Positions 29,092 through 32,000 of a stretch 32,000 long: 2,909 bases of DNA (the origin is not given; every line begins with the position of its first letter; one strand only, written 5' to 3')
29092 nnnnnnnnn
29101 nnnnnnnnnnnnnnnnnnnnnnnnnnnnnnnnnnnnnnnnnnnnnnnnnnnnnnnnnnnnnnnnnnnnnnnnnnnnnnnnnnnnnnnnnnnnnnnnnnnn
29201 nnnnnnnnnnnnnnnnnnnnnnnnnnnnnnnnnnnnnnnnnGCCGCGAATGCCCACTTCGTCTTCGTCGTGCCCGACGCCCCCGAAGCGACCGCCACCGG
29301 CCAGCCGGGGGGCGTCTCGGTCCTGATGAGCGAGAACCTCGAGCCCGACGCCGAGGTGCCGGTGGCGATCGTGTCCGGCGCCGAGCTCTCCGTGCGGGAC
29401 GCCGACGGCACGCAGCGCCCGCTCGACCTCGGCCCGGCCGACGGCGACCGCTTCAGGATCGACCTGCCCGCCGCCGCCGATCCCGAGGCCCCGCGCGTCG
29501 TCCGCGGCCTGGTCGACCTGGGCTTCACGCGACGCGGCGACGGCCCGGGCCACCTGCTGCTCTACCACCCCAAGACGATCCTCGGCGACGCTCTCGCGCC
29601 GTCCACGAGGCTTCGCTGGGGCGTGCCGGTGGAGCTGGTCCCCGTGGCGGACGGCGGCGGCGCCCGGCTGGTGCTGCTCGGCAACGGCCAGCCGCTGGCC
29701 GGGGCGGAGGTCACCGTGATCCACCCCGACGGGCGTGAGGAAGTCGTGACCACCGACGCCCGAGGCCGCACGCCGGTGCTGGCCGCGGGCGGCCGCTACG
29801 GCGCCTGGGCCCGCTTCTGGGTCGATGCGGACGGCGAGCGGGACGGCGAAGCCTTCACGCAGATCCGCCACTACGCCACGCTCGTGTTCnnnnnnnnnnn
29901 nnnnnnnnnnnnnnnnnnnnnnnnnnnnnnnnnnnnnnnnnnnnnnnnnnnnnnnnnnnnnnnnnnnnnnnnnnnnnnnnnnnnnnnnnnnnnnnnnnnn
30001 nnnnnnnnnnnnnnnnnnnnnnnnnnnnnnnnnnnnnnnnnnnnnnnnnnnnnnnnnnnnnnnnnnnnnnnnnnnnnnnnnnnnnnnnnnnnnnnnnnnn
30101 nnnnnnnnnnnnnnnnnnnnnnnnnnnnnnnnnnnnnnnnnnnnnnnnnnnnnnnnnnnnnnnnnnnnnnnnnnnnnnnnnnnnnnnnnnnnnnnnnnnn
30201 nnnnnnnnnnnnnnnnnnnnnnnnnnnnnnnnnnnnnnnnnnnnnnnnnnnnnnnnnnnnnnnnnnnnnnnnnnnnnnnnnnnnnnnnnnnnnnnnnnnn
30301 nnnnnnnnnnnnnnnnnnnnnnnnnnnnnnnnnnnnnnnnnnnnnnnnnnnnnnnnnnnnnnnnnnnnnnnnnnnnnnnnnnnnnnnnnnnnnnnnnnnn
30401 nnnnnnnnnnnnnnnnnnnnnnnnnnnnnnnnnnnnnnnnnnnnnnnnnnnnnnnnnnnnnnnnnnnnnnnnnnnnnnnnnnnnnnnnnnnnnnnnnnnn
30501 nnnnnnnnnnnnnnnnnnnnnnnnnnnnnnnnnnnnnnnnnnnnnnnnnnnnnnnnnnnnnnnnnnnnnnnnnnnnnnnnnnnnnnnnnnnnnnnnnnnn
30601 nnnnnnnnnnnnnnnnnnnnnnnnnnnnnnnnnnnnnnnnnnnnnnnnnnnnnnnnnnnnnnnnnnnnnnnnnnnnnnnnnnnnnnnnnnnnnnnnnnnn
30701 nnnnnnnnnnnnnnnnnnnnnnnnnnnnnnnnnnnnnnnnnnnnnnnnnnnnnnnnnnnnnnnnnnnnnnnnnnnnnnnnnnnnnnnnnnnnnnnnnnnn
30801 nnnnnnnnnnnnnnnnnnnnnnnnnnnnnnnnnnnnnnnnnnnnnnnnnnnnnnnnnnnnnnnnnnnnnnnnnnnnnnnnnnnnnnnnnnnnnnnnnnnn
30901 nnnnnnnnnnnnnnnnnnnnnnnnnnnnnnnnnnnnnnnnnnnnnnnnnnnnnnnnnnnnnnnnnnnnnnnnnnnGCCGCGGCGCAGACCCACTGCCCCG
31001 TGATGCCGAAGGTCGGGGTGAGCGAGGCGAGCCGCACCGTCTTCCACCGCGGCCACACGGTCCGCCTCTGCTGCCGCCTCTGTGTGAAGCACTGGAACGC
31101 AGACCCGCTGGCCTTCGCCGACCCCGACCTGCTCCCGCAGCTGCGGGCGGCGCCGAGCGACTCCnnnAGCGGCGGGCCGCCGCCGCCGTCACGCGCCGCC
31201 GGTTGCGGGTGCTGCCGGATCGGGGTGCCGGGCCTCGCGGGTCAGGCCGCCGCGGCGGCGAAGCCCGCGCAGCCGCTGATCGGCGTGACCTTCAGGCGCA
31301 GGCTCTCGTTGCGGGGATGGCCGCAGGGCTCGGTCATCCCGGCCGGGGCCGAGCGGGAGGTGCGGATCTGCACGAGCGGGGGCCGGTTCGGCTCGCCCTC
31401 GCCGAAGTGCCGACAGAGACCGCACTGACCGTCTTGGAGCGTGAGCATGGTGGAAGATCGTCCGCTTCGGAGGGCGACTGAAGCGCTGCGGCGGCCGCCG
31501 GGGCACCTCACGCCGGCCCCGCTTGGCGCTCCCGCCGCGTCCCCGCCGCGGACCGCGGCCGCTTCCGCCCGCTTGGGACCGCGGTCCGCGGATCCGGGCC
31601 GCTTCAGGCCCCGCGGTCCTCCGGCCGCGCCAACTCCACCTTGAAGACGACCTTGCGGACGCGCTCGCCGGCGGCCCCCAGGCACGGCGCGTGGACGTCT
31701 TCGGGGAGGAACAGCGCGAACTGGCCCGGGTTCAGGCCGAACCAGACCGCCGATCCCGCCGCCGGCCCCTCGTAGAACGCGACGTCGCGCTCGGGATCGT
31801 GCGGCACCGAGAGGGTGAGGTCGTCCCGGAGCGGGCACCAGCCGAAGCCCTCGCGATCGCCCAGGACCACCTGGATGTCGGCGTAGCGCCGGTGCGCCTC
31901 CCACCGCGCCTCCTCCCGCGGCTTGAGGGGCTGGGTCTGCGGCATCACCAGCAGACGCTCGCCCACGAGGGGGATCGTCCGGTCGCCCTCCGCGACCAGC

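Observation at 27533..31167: Three-gene envelope cluster combining three different sorting signals: PEP-CTERM, prepilin-type and Sec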

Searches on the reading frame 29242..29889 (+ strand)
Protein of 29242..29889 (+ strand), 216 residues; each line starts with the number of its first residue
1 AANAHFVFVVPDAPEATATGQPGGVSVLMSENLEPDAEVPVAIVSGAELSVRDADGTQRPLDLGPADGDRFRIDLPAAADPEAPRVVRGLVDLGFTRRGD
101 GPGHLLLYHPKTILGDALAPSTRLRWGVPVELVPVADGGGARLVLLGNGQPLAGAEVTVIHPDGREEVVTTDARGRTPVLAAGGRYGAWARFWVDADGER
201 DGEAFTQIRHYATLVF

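Call 71: search_solved_structures(query=A5, max_evalue=10, show_alignments=3)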
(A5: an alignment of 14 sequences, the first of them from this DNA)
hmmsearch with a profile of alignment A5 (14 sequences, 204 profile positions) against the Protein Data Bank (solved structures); distinct sequences matched with E-value up to 10: 0.

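Call 72: search_protein_families(library=pfam, alignment_id=A5, max_evalue=1)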
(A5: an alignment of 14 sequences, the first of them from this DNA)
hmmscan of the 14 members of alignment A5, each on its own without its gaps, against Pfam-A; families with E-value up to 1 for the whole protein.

A. member 1, seq(216 aa): 4 families
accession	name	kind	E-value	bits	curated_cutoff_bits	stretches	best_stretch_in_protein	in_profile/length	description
PF10670.15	DUF4198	-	2.4e-08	34.8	34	2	127-177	129-191/209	Domain of unknown function (DUF4198)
PF13620.12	CarboxypepD_reg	-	0.00045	20.9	32.3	1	147-176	9-39/82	Carboxypeptidase regulatory-like domain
PF11974.14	bMG3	-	0.11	12.9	34.9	1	146-182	22-59/103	Bacterial alpha-2-macroglobulin MG3 domain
PF17802.7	SpaA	-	0.32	11.6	23.1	1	148-177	12-44/91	Prealbumin-like fold domain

B. families by the number of members that match (of 14 scanned): 9 families
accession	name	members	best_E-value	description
PF10670.15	DUF4198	12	2.4e-08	Domain of unknown function (DUF4198)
PF13620.12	CarboxypepD_reg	4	0.00045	Carboxypeptidase regulatory-like domain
PF11974.14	bMG3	4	0.037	Bacterial alpha-2-macroglobulin MG3 domain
PF07202.18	Tcp10_C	1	0.02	T-complex protein 10 C-terminus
PF25312.1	Allergen_Asp_f_4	1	0.13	Allergen Asp f 4-like domain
PF06832.18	BiPBP_C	1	0.16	Penicillin-Binding Protein C-terminus Family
PF07104.16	DUF1366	1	0.25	Protein of unknown function (DUF1366)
PF07705.17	CARDB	1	0.25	CARDB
PF17802.7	SpaA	1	0.32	Prealbumin-like fold domain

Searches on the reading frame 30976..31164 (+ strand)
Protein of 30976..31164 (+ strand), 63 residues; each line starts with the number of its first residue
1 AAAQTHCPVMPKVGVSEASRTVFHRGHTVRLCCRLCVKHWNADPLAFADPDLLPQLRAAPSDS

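Call 73: search_protein_families(library=pfam, proteins=[window:30976-31164:+], max_evalue=10)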
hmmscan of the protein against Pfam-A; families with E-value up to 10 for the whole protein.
seq(63 aa): 1 family
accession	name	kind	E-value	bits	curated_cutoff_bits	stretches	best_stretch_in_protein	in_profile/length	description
PF13811.11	DUF4186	-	0.037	14.5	25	1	20-41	63-84/109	Domain of unknown function (DUF4186)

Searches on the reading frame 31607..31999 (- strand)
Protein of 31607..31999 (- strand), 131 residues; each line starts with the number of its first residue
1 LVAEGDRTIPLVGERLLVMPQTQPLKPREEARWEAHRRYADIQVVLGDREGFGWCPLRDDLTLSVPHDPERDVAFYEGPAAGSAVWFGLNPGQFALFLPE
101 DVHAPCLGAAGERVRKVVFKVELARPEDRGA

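Call 80: search_protein_families(library=pfam, proteins=[window:31607-31999:-], max_evalue=0.01)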
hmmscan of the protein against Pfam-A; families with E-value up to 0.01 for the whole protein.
window:31607-31999:- (131 aa): 1 family
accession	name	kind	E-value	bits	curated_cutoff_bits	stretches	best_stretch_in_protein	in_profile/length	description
PF04074.18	DUF386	-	5.3e-31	108.1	26.5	1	9-122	37-145/145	YhcH/YjgK/YiaL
